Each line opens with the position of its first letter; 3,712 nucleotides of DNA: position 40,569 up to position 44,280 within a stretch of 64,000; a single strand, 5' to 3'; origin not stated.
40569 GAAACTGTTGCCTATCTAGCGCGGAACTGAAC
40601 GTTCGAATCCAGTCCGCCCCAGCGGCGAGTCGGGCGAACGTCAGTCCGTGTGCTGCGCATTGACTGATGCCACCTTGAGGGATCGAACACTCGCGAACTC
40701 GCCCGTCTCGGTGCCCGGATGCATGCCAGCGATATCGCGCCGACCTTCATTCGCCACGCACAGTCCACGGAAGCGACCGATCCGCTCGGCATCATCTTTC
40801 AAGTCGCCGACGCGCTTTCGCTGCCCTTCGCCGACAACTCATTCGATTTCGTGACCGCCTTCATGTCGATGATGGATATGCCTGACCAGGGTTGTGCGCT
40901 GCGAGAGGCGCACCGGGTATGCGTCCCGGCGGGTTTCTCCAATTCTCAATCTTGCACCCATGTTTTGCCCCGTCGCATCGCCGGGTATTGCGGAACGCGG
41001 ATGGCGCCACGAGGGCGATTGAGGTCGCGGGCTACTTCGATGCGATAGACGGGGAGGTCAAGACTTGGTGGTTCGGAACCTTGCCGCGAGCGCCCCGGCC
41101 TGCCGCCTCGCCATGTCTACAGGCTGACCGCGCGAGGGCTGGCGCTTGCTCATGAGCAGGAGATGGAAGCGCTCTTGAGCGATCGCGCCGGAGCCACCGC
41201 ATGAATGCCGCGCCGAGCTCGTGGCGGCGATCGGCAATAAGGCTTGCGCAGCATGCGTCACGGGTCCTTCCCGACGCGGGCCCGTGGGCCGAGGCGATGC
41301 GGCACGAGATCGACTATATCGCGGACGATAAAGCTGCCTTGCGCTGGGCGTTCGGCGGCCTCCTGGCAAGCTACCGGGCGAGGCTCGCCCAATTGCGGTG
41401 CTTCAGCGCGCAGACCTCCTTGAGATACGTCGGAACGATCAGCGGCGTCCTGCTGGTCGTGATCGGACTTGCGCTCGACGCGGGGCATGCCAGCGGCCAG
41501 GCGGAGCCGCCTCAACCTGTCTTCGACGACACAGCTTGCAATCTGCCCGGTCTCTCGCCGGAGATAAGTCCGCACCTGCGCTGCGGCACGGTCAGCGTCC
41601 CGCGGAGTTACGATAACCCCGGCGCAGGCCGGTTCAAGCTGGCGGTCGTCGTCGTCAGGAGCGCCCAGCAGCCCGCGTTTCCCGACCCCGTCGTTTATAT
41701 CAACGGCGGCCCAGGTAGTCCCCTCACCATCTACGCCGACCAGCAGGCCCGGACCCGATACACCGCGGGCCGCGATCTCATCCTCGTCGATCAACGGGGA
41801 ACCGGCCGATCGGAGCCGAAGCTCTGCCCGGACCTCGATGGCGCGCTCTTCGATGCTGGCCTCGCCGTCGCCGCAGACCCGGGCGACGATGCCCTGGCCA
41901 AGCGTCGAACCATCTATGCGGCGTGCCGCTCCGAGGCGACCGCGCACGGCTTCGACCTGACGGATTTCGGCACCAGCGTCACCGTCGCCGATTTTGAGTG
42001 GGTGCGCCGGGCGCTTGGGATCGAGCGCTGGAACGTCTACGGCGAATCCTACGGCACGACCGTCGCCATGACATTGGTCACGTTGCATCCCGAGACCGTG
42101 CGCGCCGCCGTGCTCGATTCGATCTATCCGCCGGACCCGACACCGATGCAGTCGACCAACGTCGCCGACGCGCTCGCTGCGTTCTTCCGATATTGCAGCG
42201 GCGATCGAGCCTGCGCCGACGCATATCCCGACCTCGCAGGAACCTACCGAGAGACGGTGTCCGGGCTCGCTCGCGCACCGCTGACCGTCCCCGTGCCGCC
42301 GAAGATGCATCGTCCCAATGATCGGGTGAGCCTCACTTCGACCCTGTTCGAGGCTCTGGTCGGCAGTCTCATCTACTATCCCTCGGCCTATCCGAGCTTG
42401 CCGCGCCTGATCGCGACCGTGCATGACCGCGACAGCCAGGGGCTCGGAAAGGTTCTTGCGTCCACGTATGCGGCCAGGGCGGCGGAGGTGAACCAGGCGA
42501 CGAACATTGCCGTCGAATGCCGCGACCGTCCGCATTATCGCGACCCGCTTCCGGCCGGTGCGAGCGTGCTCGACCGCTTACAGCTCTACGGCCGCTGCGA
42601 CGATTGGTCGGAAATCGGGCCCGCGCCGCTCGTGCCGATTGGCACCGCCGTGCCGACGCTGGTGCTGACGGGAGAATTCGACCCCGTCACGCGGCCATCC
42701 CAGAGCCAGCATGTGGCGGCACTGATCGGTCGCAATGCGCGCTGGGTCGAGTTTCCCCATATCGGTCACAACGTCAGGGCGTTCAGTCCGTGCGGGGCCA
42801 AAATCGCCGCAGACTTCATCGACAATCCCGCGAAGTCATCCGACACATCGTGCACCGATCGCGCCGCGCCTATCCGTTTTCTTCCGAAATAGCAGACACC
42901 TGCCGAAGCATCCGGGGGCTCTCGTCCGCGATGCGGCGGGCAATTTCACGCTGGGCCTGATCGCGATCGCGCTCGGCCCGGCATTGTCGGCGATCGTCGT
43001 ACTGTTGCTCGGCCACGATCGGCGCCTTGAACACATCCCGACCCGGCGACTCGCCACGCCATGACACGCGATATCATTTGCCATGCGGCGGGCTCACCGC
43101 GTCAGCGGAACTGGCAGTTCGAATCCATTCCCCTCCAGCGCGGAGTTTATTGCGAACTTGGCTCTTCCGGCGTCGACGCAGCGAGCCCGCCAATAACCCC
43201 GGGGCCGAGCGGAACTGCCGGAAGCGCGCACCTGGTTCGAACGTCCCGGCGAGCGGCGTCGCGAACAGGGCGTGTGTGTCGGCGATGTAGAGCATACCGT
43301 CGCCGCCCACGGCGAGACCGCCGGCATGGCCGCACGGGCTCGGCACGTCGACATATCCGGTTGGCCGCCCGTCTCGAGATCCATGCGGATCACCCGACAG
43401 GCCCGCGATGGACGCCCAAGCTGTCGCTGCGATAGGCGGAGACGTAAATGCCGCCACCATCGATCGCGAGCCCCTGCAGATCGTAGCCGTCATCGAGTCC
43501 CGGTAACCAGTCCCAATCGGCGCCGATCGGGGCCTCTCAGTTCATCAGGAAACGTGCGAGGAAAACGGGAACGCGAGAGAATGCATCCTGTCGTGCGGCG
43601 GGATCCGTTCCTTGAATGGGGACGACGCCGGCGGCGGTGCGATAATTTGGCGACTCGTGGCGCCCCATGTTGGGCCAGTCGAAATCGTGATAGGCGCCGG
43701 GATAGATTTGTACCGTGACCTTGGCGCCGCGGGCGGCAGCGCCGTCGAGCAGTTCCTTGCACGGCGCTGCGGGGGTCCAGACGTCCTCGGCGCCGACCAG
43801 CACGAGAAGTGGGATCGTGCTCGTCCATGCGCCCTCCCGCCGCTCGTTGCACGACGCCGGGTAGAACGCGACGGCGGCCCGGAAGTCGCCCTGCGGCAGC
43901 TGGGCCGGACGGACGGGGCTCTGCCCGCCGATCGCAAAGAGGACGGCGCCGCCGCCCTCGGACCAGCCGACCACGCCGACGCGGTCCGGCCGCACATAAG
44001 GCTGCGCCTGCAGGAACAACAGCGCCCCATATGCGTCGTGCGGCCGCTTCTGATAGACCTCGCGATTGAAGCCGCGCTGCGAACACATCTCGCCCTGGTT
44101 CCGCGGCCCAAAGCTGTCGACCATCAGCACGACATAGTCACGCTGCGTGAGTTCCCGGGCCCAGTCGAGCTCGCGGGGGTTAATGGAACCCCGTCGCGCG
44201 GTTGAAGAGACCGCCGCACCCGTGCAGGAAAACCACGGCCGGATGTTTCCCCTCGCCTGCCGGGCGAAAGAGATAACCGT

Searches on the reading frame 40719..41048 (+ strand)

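Call 86: search_protein_families(library=pfam, proteins=[window:40719-41048:+], max_evalue=0.01)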
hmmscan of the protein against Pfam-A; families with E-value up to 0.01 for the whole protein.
window:40719-41048:+ (109 aa): 5 families
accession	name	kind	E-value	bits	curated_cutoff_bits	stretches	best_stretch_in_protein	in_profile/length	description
PF08241.18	Methyltransf_11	-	1.4e-13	51.7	21.2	1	3-73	23-92/95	Methyltransferase domain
PF13649.12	Methyltransf_25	-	8.5e-12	46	27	1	2-72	25-97/97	Methyltransferase domain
PF13847.12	Methyltransf_31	-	5.4e-08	33.1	27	1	5-80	35-113/145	Methyltransferase domain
PF01209.24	Ubie_methyltran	-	1.1e-06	28.6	20.1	1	5-72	79-147/233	ubiE/COQ5 methyltransferase family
PF08242.18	Methyltransf_12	-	0.002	19.2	30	1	2-73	24-97/98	Methyltransferase domain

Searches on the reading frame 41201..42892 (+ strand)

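Call 54: search_protein_families(library=pfam, proteins=[window:41201-42892:+], max_evalue=0.01)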
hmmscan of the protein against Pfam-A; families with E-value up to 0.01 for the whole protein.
window:41201-42892:+ (563 aa): 3 families
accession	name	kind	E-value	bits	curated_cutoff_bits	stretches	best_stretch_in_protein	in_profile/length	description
PF00561.26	Abhydrolase_1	-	2.1e-23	83.7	25.8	1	163-525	2-240/245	alpha/beta hydrolase fold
PF08386.16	Abhydrolase_4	-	1.8e-07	31.7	21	1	461-551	8-103/103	TAP-like protein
PF12146.15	Hydrolase_4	-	2.1e-07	31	27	0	483-524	191-233/239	Serine aminopeptidase, S33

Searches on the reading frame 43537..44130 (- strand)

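Call 54: search_protein_families(library=pfam, proteins=[window:43537-44130:-], max_evalue=0.01)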
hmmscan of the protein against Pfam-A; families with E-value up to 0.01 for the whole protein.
window:43537-44130:- (197 aa): 4 families
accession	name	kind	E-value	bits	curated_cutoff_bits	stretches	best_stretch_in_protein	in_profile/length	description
PF01738.24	DLH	-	2.2e-14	54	21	1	31-194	79-216/217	Dienelactone hydrolase family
PF00326.27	Peptidase_S9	-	5e-09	36.4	22.6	1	18-70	34-85/213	Prolyl oligopeptidase family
PF12146.15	Hydrolase_4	-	4.2e-05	23.4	27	1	103-149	189-233/239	Serine aminopeptidase, S33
PF07859.19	Abhydrolase_3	-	0.0019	18.5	25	0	29-93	48-110/210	alpha/beta hydrolase fold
